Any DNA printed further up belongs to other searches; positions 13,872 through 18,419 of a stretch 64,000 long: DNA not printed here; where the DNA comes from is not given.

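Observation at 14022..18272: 1416-aa potassium channel: canonical GYGD pore on a very large cytoplasmic body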

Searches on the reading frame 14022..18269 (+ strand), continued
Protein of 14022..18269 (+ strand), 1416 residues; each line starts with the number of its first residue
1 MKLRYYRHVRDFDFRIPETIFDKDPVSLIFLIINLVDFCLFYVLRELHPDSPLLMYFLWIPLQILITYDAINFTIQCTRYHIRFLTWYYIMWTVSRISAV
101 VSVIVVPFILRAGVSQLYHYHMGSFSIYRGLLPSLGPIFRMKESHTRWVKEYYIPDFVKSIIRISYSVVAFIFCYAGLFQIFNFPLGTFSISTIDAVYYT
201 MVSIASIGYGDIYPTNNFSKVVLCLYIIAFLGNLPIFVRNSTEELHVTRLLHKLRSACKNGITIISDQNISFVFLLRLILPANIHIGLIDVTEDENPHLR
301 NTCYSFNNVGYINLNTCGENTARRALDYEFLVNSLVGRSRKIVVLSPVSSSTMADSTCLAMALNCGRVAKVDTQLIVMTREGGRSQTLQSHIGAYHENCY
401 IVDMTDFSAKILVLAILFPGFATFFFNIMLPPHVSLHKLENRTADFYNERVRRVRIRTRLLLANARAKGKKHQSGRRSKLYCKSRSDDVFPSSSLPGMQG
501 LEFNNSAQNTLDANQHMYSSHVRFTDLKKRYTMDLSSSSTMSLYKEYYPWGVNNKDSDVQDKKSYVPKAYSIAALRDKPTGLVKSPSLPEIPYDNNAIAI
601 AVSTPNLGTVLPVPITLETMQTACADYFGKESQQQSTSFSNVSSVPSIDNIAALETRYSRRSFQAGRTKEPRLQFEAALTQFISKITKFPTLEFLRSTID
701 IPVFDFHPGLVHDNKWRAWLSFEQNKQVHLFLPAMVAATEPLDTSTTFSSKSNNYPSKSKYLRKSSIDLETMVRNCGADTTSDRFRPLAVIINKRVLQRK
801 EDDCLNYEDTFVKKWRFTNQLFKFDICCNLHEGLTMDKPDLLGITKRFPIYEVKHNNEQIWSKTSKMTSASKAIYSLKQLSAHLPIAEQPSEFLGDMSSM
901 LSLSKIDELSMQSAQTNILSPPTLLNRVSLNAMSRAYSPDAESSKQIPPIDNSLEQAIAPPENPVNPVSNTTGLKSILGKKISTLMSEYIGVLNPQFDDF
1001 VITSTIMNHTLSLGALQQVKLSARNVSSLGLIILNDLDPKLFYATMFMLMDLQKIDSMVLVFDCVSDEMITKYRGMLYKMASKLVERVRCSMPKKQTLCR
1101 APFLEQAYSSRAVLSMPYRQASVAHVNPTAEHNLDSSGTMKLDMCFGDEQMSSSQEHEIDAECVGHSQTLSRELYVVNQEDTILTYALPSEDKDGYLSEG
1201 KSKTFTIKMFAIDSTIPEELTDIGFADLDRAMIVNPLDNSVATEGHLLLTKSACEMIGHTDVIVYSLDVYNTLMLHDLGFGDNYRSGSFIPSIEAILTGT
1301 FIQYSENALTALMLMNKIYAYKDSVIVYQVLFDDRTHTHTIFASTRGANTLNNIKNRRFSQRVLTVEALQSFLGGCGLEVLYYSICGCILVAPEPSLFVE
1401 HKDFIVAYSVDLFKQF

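Call 38: search_protein_families(library=pfam, proteins=[P0033, P0035, P0036], max_evalue=10)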
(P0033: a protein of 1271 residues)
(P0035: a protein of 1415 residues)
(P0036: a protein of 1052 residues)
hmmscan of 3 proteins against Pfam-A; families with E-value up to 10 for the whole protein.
P0033 (1271 aa): 3 families
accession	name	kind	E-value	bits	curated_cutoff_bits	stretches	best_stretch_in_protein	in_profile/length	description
PF07885.22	Ion_trans_2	-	2.1e-13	50.4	22.5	1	274-343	16-76/79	Ion channel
PF17597.7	DUF5493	-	0.013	16.1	27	1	81-135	17-72/82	Family of unknown function (DUF5493)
PF00520.37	Ion_trans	-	5.8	6.5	25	1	263-333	136-218/241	Ion transport protein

P0035 (1415 aa): 3 families
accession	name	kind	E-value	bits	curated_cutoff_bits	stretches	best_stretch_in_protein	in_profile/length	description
PF07885.22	Ion_trans_2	-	4e-15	55.9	22.5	1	176-250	3-77/79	Ion channel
PF03493.23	BK_channel_a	-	9.1e-05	23.2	26.8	1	401-460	2-61/90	Calcium-activated BK potassium channel alpha subunit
PF00520.37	Ion_trans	-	0.0024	17.5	25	1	180-243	140-226/241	Ion transport protein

P0036 (1052 aa): 2 families
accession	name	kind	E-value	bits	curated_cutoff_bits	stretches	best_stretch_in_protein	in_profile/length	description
PF07885.22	Ion_trans_2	-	4.2e-12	46.2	22.5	1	152-223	4-75/79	Ion channel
PF02254.24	TrkA_N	-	0.0098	16.6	23.8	1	858-909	33-83/116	TrkA-N domain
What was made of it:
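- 17622..18269 (+): Rest of RCK2: betaC-betaF, helix-turn-helix, C-lobe ending '........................' (aa 1201-1416). TrkA_N E 0.0098 in P0036 at the equivalent position (call 38).
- TrkA_N E 0.0098 falls at the right place in P0036 (call 38).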

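Call 56: predict_structure(alignment_id=A5)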
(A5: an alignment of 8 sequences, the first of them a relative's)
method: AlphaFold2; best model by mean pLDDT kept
length: 1189 residues; sequences in the alignment: 8
mean_pLDDT: 41.9   pTM: 0.32
mean pLDDT of the five models: 41.9, 40.2, 39.2, 37.9, 36.9
residues with pLDDT >= 90: 0; 70-90: 122; 50-70: 268; < 50: 799
segments of 3 or more residues with pLDDT < 50: 1-57, 59-61, 63-156, 175-215, 276-307, 315-324, 412-849, 911-965, 1043-1051, 1067-1069, 1078-1083, 1106-1136
pLDDT, mean of each block of 10 residues (from residue 1): 26 29 43 47 45 47 48 41 37 44 41 39 32 31 29 45 52 48 40 34 32 46 53 56 57 57 58 45 44 38 41 45 51 63 62 63 71 68 64 61 58 47 46 30 29 31 33 28 23 26 25 25 22 21 22 24 22 28 26 28 26 32 30 23 22 22 22 27 27 24 23 21 22 23 21 20 21 20 21 21 19 22 25 27 36 72 68 62 74 65 58 39 25 21 21 23 45 61 79 79 76 56 80 73 45 54 55 49 50 68 58 29 29 49 78 77 66 77 65
secondary structure, 60 per line:
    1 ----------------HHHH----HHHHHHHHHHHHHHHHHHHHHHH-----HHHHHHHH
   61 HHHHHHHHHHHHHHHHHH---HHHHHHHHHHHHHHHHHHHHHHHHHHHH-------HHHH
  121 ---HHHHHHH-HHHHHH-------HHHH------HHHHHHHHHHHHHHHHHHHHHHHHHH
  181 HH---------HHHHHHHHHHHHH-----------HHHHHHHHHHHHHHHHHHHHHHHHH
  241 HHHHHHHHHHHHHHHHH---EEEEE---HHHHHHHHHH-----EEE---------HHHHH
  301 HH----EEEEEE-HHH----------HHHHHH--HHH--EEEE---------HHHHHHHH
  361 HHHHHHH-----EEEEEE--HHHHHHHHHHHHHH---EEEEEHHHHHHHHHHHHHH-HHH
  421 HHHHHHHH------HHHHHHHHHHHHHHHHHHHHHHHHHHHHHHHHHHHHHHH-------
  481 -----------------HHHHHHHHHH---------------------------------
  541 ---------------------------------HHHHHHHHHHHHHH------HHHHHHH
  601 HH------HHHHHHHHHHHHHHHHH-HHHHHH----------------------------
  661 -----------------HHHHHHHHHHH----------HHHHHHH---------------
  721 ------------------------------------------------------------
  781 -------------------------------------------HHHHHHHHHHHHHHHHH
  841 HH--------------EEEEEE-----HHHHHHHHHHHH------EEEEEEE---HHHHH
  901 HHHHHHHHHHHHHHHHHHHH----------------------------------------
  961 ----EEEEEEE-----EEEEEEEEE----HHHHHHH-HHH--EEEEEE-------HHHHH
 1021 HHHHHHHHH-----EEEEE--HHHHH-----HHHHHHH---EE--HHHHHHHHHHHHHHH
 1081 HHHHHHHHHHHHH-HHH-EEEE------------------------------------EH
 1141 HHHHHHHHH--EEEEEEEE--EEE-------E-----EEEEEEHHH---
elements in order (helices of 4 or more, strands of 3 or more residues): H17-20 H25-47 H53-78 H82-109 H117-120 H124-130 H132-137 H145-148 H155-182 H192-204 H216-257 E261-265 H269-278 E284-286 H296-302 E307-312 H327-332 E340-343 H353-367 E373-378 H381-394 E398-402 H403-416 H418-428 H435-473 H498-507 H574-587 H594-602 H609-625 H627-632 H678-688 H699-705 H824-842 E857-862 H868-879 E886-892 H896-920 E965-971 E977-985 H990-996 E1003-1008 H1016-1029 E1035-1039 H1042-1046 H1052-1058 H1066-1093 E1099-1102 H1140-1149 E1152-1159 E1162-1164 E1178-1183
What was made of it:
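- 17622..18269 (+): Best-predicted part of the ortholog model (pLDDT 60-80, call 56).
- On Voltage-gated-like 6TM channels (Kv, BK): TM count and topology remain uncertain (AF2 pLDDT below 50 there, call 56).
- RCK2: TrkA_N E 0.0098 in P0036 (call 38), and AF2 pLDDT 60-80 with RCK-type secondary-structure order (call 56). The structural evidence rests on a model of pLDDT 60-80 built from 8 sequences (call 56).
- Tried and rejected: AF2 of full-length G. muris with 8 sequences gave 41.9, and only the RCK lobes were usable (call 56).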

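Call 58: fold_search(model_id=the predicted structure, library=pdb)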
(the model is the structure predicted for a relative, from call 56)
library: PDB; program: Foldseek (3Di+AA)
matches with E <= 10: 915; with E <= 0.001: 12
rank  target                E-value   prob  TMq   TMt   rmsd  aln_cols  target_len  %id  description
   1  5u76                  2.8e-06  1.00  0.14  0.17  17.1       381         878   16  Chicken Slo2.2 in a closed conformation vitrified in the presence of 300 mM NaCl (released 2017-02-08)
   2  8gh9_A                5.5e-06  1.00  0.13  0.17   8.5       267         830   17  Cryo-EM structure of hSlo1 in total membrane vesicles (released 2023-05-10)
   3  6oly_A                7.3e-06  1.00  0.13  0.38   8.8       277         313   15  Full-length MthK channel at 3.1 angstrom resolution (released 2019-12-11)
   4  8ghg_D                7.8e-06  1.00  0.14  0.18  15.7       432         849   16  Cryo-EM structure of hSlo1 in digitonin, Ca2+-free and EDTA-free (released 2023-05-10)
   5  8fz7_A                1.7e-05  1.00  0.11  0.27  10.8       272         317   14  TpeA bound closed MthK-A88F mutant in nanodisc (released 2023-10-11)
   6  6u68_A                2.0e-05  1.00  0.12  0.30  10.3       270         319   14  Calcium-bound MthK open-inactivated state 1 (released 2020-03-25)
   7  6u5r_A                1.1e-04  1.00  0.11  0.28  10.5       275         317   14  Calcium-bound MthK closed state (released 2020-03-25)
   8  6u68_B                1.2e-04  1.00  0.12  0.36   8.8       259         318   14  Calcium-bound MthK open-inactivated state 1 (released 2020-03-25)
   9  8djb_A                1.5e-04  1.00  0.12  0.29   9.9       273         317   14  MthK-A90L mutant in closed state with 0 Ca2+ (released 2023-07-05)
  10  6ux7_A                2.2e-04  1.00  0.11  0.30  10.1       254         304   14  MthK N-terminal truncation state 1 bound with calcium (released 2020-03-18)
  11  6o6j                  4.7e-04  1.00  0.11  0.24  16.8       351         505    9  Crystal structure of the LjCASTOR gating ring in the Ca2+ and Na+ condition (released 2019-09-11)
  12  7vm8                  7.9e-04  1.00  0.10  0.22  16.7       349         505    9  Crystal structure of the MtDMI1 gating ring (released 2022-08-24)
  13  6o7a_B                1.1e-03  1.00  0.10  0.22  17.1       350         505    9  Crystal structure of the LjCASTOR gating ring in the Ca2+-free state (released 2019-09-11)
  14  6s2j_A                2.1e-03  1.00  0.09  0.42  14.8       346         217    9  Square conformation of KtrA R16K mutant ring with bound ATP (released 2020-01-08)
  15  3u6n_A                2.4e-03  1.00  0.11  0.20   7.2       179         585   11  Open Structure of the BK channel Gating Ring (released 2011-12-07)
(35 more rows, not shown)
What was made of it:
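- Closest known: MthK. Same: Full-length MthK is among the best Foldseek hits (E 7e-6, ~270 columns, which equals S5 through alphaG) (call 58).
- Fold searches with the G. muris ortholog model: Foldseek gives Slo2.2 at 2.8e-6, hSlo1 5.5e-6, MthK 7.3e-6, the CASTOR/DMI1 rings, KtrA and the BK ring (call 58).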

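Call 61: list_cluster_members(proteins=[P0033, P0035, P0036])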
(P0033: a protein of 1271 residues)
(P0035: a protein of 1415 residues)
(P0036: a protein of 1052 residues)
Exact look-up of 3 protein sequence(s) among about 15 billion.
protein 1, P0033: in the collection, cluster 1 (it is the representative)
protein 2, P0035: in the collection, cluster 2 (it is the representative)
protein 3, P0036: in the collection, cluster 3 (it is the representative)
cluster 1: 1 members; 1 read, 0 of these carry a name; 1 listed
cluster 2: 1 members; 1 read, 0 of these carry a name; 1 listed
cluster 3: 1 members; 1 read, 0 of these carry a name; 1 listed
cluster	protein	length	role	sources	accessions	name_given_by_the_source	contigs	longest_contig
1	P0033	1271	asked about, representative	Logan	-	-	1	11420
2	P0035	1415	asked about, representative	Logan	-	-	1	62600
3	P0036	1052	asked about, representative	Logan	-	-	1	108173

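Call 62: find_encoding_contigs(protein=P0036, flank=6000, max_places=2)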
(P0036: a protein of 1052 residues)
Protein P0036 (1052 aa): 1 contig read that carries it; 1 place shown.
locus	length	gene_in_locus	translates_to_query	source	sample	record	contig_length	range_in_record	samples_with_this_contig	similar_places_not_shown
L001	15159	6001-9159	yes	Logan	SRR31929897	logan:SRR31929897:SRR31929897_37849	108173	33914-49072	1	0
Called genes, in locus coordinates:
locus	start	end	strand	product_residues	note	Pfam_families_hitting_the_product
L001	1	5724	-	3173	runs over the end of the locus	PF00613:PI3Ka, PF00454:PI3_PI4_kinase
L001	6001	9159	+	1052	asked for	PF07885:Ion_trans_2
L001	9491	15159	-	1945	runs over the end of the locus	-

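Call 79: fold_search(model_id=the predicted structure, library=pdb)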
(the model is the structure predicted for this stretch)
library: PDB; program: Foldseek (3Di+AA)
matches with E <= 10: 1072; with E <= 0.001: 0
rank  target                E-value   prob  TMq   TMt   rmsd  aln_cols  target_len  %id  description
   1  8vaz_A                8.2e-03  0.92  0.10  0.12   7.6       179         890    9  Structure of human Slo1 and human LRRC26 in EDTA - LRRD masked (released 2024-12-25)
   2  6gox                  9.2e-03  0.47  0.07  0.10  17.9       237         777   10  SecA (released 2019-06-19)
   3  8v63_A                1.1e-02  0.91  0.10  0.12   7.6       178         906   10  R207A mutant of human Slo1 in presence of EDTA - activated VSD (released 2024-12-11)
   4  6vwa                  1.6e-02  0.33  0.06  0.18  17.6       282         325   10  C-terminal regulatory domain of the chloride transporter KCC-1 from C. elegans (released 2020-07-15)
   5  5lba_C                1.8e-02  0.96  0.10  0.23   6.0       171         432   13  Crystal structure of human RECQL5 helicase in complex with DSPL fragment(1-cyclohexyl-3-(oxolan-2-ylmethyl)urea, SGC - (released 2016-07-06)
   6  8ghg_D                1.8e-02  0.87  0.10  0.13   7.8       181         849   10  Cryo-EM structure of hSlo1 in digitonin, Ca2+-free and EDTA-free (released 2023-05-10)
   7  2vda_MODEL_1_A        2.0e-02  0.33  0.08  0.10  15.0       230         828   14  Solution structure of the SecA-signal peptide complex (released 2007-11-27)
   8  8ghf_A                2.4e-02  0.82  0.10  0.12   7.7       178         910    9  cryo-EM structure of hSlo1 in plasma membrane vesicles (released 2023-05-10)
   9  7yo5_A                2.9e-02  0.77  0.10  0.12   7.9       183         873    9  Cryo-EM structure of RCK1 mutated human Slo1 apo (released 2024-03-06)
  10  9czq_A                3.0e-02  0.85  0.09  0.12   7.4       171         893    8  Ca2+ bound open-inactivated hSlo1 + beta2N-beta4 channel in detergent. (released 2025-03-05)
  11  8v60_A                3.0e-02  0.80  0.10  0.12   7.6       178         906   10  F315A mutant of human Slo1 in presence of EDTA - resting VSD (released 2024-12-11)
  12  2fsi_B                3.2e-02  0.33  0.07  0.10  18.0       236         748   11  Complex SecA:ADP from Escherichia coli (released 2007-01-16)
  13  4b7u_D                4.6e-02  0.82  0.09  0.27   8.4       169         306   14  PLASMODIUM FALCIPARUM L-LACTATE DEHYDROGENASE COMPLEXED WITH BICINE (released 2012-10-10)
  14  8v64_A                5.2e-02  0.80  0.10  0.12   7.3       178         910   10  RCK1-RCK2 double mutant of human Slo1 in presence of EDTA - resting VSD (released 2024-12-11)
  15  3u6n_A                5.9e-02  0.66  0.10  0.17   7.8       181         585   10  Open Structure of the BK channel Gating Ring (released 2011-12-07)
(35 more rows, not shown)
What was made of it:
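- The pore-less model of the window protein itself has hSlo1 as its top hit (E 8e-3), and 9 of its top 15 hits are Slo1/BK (call 79).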

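Call 95: find_encoding_contigs(protein=P0002, flank=3000, max_places=1)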
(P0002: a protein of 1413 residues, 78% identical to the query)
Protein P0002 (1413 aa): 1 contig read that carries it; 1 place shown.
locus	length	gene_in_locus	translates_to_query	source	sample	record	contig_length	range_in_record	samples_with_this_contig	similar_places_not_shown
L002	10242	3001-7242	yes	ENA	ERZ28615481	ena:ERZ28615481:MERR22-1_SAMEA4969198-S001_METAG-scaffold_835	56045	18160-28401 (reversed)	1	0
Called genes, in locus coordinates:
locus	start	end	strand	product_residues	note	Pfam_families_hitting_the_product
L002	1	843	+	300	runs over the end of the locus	PF04046:PSP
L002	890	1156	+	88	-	PF18265:Nas2_N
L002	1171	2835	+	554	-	-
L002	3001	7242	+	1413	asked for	PF07885:Ion_trans_2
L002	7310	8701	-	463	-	PF13870:CCDC113_CCDC96_CC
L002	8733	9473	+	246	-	-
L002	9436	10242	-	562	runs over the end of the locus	-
